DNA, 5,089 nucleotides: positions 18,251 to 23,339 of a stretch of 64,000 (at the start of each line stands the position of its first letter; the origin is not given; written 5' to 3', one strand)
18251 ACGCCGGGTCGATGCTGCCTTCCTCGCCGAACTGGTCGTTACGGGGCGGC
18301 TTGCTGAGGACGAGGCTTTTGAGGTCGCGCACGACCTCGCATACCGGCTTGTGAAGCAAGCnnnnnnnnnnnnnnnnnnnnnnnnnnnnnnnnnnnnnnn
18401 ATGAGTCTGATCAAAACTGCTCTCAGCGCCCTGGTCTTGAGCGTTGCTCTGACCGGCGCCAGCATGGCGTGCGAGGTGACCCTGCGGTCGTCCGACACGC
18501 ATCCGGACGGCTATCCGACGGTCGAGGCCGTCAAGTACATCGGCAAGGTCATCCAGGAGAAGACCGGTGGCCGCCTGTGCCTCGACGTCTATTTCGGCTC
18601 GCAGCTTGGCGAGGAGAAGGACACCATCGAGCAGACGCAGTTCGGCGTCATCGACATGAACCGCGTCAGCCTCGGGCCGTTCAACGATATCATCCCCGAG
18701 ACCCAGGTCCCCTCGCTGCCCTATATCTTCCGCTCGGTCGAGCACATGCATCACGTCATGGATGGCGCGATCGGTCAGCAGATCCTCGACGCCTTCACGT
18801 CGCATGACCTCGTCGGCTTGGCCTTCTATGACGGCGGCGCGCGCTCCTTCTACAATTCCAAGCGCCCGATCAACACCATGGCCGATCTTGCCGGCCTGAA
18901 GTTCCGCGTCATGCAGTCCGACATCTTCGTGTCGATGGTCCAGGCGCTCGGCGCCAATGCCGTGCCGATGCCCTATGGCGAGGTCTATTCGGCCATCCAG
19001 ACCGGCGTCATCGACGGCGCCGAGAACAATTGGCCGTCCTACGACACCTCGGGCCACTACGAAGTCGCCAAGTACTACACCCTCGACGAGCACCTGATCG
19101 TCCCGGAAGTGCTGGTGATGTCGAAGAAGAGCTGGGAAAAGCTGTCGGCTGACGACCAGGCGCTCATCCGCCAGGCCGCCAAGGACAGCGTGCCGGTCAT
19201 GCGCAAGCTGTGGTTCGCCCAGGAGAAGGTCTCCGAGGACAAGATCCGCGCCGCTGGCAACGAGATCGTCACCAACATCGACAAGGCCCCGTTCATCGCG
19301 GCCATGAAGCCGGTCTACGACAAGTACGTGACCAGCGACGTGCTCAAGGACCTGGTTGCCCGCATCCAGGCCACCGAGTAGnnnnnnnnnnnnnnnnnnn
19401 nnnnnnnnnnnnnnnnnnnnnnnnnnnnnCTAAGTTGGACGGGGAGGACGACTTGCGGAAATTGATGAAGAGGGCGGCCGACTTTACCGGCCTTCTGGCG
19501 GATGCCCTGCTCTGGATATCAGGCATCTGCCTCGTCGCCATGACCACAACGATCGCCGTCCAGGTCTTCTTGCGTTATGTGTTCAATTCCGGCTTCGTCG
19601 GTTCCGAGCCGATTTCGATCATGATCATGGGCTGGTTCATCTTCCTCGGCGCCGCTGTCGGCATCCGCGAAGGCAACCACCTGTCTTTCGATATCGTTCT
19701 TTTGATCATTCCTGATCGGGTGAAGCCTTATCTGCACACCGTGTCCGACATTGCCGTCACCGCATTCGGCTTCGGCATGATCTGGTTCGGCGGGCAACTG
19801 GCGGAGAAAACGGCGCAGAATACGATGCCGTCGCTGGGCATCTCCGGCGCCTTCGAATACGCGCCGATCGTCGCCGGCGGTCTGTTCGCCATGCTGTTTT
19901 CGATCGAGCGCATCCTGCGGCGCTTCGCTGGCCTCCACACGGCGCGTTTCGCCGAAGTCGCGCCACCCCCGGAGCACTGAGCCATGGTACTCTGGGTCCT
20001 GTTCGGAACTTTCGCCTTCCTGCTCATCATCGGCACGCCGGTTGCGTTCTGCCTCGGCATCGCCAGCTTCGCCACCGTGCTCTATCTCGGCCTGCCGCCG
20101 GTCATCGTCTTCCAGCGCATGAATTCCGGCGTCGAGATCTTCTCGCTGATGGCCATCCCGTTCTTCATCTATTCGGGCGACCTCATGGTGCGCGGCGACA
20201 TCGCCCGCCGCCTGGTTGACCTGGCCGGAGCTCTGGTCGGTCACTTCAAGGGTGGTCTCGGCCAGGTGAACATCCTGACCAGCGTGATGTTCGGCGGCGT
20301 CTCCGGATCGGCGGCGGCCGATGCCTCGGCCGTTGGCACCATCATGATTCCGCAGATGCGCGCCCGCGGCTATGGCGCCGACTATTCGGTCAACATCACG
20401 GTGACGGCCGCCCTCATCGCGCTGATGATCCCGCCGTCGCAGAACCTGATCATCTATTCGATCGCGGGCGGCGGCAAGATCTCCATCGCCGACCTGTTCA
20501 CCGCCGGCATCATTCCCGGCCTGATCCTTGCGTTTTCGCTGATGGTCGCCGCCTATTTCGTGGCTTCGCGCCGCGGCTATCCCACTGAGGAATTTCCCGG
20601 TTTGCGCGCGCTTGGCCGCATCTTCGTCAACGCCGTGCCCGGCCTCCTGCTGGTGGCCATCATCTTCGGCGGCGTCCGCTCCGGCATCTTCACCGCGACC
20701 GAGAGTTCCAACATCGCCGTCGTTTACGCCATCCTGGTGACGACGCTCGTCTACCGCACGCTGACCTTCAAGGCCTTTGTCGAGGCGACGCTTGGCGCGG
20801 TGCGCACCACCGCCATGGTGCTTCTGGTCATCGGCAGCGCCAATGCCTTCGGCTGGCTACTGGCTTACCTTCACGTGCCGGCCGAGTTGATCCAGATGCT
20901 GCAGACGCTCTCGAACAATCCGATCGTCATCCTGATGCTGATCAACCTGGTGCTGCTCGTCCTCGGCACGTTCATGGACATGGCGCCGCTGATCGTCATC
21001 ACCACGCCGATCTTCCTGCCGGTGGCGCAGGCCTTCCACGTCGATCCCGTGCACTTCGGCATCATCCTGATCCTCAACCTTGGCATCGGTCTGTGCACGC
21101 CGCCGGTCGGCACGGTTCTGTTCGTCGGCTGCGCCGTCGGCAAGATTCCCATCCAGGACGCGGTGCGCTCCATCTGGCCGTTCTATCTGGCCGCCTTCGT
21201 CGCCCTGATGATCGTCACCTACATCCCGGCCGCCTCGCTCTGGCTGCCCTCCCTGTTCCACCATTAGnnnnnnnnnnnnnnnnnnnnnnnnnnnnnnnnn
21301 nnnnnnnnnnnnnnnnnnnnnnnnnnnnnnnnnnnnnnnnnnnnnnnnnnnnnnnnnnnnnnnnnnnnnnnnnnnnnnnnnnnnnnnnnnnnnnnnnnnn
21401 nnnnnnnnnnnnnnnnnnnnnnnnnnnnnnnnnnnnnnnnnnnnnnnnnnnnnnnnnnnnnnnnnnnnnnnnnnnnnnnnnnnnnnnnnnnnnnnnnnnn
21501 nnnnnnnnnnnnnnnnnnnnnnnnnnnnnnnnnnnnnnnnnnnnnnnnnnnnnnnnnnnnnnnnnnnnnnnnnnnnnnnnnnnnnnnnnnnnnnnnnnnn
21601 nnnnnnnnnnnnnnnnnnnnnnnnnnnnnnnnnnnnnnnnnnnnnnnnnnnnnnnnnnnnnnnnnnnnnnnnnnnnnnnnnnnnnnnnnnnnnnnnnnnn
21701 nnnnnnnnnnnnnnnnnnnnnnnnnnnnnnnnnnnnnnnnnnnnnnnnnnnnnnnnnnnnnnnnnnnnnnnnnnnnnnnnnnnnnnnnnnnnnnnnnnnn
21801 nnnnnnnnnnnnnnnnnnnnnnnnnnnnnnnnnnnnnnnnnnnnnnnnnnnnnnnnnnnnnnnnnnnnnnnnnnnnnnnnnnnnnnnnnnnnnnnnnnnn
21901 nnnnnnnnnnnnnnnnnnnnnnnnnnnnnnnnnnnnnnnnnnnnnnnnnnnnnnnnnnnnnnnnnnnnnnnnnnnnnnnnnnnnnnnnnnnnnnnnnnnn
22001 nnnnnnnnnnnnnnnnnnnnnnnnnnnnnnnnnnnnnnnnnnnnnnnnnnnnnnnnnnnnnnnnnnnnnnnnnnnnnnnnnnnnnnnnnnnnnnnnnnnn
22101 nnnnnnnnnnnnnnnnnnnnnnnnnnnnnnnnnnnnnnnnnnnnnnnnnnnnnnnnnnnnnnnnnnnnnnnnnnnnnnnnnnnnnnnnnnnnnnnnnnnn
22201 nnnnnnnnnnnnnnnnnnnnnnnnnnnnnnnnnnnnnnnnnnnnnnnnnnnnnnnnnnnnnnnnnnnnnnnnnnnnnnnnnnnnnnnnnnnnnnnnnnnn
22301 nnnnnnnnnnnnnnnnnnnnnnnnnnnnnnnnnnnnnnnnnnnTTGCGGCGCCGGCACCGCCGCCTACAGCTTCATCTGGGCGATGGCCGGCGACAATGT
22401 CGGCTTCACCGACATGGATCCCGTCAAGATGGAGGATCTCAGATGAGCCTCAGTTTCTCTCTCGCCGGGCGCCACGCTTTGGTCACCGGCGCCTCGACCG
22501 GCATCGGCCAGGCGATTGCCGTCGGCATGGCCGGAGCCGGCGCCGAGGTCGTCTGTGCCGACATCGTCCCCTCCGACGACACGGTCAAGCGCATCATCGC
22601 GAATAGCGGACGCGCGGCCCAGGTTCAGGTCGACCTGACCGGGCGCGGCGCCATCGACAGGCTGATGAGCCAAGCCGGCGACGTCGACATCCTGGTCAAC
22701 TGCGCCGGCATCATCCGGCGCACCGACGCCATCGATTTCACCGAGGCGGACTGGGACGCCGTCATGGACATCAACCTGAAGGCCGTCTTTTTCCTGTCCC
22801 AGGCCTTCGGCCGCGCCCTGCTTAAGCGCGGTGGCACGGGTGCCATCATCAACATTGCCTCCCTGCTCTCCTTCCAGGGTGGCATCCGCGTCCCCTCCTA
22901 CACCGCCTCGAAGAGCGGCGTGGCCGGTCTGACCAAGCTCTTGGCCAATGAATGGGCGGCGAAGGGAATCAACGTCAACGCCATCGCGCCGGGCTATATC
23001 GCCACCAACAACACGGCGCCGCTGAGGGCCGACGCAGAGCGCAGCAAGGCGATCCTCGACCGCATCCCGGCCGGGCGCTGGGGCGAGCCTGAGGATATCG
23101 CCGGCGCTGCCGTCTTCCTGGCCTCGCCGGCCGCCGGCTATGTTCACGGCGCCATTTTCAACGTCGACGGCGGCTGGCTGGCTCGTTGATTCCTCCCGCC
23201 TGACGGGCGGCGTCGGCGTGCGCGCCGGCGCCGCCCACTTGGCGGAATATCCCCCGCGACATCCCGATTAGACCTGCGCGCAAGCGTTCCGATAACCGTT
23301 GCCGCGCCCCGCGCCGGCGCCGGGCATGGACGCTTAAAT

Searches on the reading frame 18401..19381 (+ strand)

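Call 46: search_protein_families(library=pfam, proteins=[window:18401-19381:+])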
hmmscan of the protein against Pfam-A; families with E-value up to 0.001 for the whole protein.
window:18401-19381:+ (326 aa): 1 family
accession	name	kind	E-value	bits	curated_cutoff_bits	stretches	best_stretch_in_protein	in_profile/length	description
PF03480.18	DctP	-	8.9e-90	301.3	23.4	1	31-310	2-283/286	Bacterial extracellular solute-binding protein, family 7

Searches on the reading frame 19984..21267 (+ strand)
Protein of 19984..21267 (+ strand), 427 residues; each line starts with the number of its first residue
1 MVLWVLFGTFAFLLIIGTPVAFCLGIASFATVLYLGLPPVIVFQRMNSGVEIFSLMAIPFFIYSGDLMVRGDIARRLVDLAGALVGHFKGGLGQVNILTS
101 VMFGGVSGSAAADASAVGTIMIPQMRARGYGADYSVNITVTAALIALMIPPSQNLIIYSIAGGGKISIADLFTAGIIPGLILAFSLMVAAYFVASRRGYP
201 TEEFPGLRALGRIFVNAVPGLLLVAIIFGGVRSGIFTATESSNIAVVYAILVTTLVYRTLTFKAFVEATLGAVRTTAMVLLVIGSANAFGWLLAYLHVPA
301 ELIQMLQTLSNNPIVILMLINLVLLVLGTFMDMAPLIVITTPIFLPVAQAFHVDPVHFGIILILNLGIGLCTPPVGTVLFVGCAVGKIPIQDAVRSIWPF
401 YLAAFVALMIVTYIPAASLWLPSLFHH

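Call 46: search_protein_families(library=pfam, proteins=[window:19984-21267:+])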
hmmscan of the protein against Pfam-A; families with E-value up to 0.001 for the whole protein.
window:19984-21267:+ (427 aa): 1 family
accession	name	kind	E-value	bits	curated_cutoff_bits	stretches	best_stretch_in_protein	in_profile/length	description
PF06808.19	DctM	-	3.8e-115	385.5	23.8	1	7-416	1-412/413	Tripartite ATP-independent periplasmic transporter, DctM component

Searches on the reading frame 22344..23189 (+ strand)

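Call 46: search_protein_families(library=pfam, proteins=[window:22344-23189:+])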
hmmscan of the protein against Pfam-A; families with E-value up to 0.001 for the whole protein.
window:22344-23189:+ (281 aa): 4 families
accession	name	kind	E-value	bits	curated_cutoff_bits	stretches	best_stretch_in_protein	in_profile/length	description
PF13561.12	adh_short_C2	-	2.2e-57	194.8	27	1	49-278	1-235/236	Enoyl-(Acyl carrier protein) reductase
PF00106.31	adh_short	-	1.9e-51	174.8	26.6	1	44-230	2-193/195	short chain dehydrogenase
PF01370.27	Epimerase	-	2.5e-06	27.5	20.9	1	45-139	1-90/240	NAD dependent epimerase/dehydratase family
PF08659.16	KR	-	9.2e-06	26.1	22.6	1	46-217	4-176/180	KR domain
